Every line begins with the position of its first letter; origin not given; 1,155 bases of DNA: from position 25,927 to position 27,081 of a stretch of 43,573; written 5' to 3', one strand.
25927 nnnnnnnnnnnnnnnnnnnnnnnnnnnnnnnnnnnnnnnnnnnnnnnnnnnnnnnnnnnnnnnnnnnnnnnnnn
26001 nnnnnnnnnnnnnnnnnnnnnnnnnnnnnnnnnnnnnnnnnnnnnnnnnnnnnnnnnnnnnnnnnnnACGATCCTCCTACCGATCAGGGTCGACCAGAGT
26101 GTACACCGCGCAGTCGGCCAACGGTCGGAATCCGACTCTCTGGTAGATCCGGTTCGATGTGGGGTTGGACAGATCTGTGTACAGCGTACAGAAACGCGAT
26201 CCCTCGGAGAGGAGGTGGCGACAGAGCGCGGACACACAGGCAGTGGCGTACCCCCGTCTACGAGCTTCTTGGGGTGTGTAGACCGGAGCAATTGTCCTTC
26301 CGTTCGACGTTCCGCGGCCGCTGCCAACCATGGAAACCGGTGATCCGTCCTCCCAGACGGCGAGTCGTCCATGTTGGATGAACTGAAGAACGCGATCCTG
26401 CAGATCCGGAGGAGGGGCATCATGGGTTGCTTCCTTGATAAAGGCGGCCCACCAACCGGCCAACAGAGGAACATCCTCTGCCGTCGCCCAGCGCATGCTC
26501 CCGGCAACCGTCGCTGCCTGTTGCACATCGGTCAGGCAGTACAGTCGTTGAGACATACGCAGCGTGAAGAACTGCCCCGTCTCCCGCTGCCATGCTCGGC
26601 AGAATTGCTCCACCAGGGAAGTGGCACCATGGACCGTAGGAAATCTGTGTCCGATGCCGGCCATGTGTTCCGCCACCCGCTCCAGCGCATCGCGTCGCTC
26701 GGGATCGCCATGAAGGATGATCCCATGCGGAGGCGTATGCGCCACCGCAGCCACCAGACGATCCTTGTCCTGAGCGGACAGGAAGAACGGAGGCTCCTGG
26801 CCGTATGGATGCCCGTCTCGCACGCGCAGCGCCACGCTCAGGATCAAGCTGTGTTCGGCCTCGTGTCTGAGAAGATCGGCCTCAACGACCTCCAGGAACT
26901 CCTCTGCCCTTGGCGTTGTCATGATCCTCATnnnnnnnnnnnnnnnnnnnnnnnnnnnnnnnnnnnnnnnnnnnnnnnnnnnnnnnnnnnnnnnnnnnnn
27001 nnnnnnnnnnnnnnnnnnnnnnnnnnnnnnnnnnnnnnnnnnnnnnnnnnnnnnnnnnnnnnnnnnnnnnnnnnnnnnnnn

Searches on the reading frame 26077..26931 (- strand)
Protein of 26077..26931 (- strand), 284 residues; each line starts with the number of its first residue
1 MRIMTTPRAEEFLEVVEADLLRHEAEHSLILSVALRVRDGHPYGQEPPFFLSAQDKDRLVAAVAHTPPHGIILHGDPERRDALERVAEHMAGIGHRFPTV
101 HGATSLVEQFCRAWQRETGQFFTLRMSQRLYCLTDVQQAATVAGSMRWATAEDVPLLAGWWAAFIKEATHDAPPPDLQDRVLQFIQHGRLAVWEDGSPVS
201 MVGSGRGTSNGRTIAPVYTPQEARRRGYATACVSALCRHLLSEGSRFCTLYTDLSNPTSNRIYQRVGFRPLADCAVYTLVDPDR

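Call 6: search_protein_families(library=pfam, proteins=[window:26077-26931:-], max_evalue=0.001)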
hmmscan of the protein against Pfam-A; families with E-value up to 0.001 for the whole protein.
window:26077-26931:- (284 aa): 7 families
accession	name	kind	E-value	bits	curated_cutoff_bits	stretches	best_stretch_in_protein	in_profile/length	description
PF00583.31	Acetyltransf_1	-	9.1e-11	42.5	20.7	1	171-268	11-116/116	Acetyltransferase (GNAT) family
PF08445.16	FR47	-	2.3e-08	34.3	22.1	1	213-271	23-80/86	FR47-like protein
PF12746.13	GNAT_acetyltran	-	6.2e-06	26.5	26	1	183-270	152-236/243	GNAT acetyltransferase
PF13508.13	Acetyltransf_7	-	2.8e-05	24.9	27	1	191-269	6-83/84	Acetyltransferase (GNAT) domain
PF13527.13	Acetyltransf_9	-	0.00015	22.2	25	0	198-270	60-126/127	Acetyltransferase (GNAT) domain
PF13302.13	Acetyltransf_3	-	0.00023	22.3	25.4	1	218-269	87-138/138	Acetyltransferase (GNAT) domain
PF13673.13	Acetyltransf_10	-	0.00074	19.9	23.6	0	193-271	37-110/128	Acetyltransferase (GNAT) domain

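Call 17: search_protein_families(library=ncbifam, proteins=[window:26077-26931:-], max_evalue=0.001)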
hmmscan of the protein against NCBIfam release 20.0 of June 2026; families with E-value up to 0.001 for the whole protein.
window:26077-26931:- (284 aa): 0 families

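Call 60: search_solved_structures(query=window:26077-26931:-, max_evalue=0.1)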
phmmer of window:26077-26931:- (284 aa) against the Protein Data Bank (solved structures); distinct sequences matched with E-value up to 0.1: 1.
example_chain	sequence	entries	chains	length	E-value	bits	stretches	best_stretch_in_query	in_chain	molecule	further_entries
3ebt_A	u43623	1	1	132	0.075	15.8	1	29-124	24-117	uncharacterized NTF2-like protein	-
